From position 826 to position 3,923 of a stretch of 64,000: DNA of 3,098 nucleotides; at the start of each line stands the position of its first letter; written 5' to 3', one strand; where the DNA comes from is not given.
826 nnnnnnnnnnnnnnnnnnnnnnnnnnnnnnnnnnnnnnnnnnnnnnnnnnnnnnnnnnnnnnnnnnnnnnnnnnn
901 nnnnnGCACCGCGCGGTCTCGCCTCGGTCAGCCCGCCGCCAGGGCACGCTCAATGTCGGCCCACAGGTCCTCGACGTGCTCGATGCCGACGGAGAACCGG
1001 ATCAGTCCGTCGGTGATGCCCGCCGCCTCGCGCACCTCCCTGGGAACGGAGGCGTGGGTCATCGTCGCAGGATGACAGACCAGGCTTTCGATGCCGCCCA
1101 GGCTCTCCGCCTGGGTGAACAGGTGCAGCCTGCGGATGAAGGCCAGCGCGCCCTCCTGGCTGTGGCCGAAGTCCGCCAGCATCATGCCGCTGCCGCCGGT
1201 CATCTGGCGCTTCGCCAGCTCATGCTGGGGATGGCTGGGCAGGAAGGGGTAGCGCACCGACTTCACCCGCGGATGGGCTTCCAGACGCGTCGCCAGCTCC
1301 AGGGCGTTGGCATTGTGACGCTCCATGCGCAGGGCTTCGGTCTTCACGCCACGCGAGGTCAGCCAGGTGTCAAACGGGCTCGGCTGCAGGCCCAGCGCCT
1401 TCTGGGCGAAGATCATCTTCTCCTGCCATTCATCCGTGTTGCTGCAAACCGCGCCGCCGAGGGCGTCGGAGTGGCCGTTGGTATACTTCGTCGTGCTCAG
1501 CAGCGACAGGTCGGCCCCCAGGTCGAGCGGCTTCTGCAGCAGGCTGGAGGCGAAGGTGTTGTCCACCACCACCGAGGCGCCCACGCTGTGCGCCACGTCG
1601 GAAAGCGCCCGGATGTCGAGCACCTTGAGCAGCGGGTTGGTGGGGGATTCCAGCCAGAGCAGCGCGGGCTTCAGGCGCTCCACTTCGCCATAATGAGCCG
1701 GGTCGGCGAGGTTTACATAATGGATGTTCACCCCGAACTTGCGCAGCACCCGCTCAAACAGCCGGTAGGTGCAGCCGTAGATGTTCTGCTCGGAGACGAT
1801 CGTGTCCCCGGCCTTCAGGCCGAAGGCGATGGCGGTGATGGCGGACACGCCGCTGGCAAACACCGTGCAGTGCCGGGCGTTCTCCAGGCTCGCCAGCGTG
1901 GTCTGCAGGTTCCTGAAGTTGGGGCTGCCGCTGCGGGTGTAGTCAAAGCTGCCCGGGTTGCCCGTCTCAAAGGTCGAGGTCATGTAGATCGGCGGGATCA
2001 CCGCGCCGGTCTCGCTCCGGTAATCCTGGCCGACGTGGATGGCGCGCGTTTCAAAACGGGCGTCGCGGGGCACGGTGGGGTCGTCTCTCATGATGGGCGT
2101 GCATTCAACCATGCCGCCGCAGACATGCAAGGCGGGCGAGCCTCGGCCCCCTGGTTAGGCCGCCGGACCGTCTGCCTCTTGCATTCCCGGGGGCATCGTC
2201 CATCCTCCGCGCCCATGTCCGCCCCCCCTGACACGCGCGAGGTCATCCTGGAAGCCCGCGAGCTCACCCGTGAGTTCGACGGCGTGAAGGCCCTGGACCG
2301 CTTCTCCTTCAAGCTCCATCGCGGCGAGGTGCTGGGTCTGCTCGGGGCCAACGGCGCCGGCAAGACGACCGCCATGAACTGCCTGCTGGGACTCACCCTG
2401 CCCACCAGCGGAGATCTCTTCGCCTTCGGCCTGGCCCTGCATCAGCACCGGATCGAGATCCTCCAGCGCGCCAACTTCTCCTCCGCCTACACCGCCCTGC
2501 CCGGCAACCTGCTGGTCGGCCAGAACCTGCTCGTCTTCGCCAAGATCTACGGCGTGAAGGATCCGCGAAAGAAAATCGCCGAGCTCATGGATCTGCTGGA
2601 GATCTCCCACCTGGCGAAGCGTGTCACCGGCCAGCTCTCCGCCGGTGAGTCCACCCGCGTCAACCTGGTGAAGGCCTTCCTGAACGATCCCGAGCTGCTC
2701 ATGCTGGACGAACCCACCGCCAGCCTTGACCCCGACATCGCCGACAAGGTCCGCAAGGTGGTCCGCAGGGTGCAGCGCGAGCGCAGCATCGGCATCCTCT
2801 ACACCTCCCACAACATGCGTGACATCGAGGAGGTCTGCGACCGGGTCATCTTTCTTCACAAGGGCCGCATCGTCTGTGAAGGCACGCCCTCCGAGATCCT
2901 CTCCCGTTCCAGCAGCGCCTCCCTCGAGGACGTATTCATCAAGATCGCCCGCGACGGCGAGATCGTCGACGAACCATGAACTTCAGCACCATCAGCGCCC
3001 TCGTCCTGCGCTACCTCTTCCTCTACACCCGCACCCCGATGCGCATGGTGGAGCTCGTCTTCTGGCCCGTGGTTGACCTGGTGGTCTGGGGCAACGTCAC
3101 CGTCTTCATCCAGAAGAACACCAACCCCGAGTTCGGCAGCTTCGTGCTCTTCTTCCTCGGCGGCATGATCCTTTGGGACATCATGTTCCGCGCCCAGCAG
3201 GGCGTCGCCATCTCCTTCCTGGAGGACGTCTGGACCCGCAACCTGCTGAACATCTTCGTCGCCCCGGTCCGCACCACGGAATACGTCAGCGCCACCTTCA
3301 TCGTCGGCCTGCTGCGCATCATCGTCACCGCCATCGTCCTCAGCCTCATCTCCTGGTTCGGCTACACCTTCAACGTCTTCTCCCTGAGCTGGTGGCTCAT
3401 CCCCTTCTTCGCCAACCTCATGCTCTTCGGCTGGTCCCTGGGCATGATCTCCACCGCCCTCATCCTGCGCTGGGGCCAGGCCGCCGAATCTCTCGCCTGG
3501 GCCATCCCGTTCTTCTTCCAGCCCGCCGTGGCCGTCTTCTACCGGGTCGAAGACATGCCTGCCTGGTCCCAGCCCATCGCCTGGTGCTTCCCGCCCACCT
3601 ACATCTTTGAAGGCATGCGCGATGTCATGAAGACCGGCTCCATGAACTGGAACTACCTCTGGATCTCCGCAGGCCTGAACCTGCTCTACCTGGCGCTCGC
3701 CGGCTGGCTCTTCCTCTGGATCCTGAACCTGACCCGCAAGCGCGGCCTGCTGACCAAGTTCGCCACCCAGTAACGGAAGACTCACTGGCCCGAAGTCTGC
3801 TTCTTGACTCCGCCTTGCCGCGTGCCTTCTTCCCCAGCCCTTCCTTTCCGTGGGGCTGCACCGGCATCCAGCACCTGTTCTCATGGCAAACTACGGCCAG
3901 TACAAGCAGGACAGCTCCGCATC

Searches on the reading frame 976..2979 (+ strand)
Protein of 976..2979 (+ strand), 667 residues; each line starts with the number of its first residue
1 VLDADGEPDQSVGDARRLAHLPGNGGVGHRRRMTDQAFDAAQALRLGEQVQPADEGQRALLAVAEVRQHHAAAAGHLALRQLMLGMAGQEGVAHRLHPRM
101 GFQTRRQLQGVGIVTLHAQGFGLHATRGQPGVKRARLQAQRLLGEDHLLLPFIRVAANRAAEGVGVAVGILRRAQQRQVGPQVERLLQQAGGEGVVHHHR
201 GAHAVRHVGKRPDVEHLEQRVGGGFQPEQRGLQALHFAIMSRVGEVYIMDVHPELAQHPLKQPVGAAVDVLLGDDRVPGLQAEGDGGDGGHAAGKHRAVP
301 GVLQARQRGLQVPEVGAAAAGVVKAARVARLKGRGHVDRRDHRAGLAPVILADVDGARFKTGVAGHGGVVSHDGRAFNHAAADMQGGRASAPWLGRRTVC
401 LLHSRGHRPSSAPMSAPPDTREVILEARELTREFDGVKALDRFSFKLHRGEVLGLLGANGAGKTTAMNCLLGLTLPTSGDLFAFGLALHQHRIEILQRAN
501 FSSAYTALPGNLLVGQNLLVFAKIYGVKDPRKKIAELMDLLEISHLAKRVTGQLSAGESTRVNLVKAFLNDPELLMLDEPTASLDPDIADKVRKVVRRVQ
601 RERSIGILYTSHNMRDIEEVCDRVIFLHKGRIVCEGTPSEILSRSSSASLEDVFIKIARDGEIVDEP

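Call 79: search_protein_families(library=pfam, proteins=[window:976-2979:+], max_evalue=0.0001)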
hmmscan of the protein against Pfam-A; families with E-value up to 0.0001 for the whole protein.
window:976-2979:+ (667 aa): 2 families
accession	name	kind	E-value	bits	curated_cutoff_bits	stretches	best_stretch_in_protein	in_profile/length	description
PF00005.33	ABC_tran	-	3.3e-25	89.7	25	1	440-582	1-137/137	ABC transporter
PF13304.12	AAA_21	-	9.2e-10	39.5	27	1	548-613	232-299/304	AAA domain, putative AbiEii toxin, Type IV TA system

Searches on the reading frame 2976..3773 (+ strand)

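Call 79: search_protein_families(library=pfam, proteins=[window:2976-3773:+], max_evalue=0.0001)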
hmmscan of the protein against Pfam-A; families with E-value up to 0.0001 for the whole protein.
window:2976-3773:+ (265 aa): 2 families
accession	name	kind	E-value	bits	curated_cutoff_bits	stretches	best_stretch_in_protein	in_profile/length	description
PF12698.13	ABC2_membrane_3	-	5.9e-11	42.5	31.6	1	47-249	154-344/347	ABC-2 family transporter protein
PF01061.29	ABC2_membrane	-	1.6e-08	34.8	26.9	1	7-218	4-210/211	ABC-2 type transporter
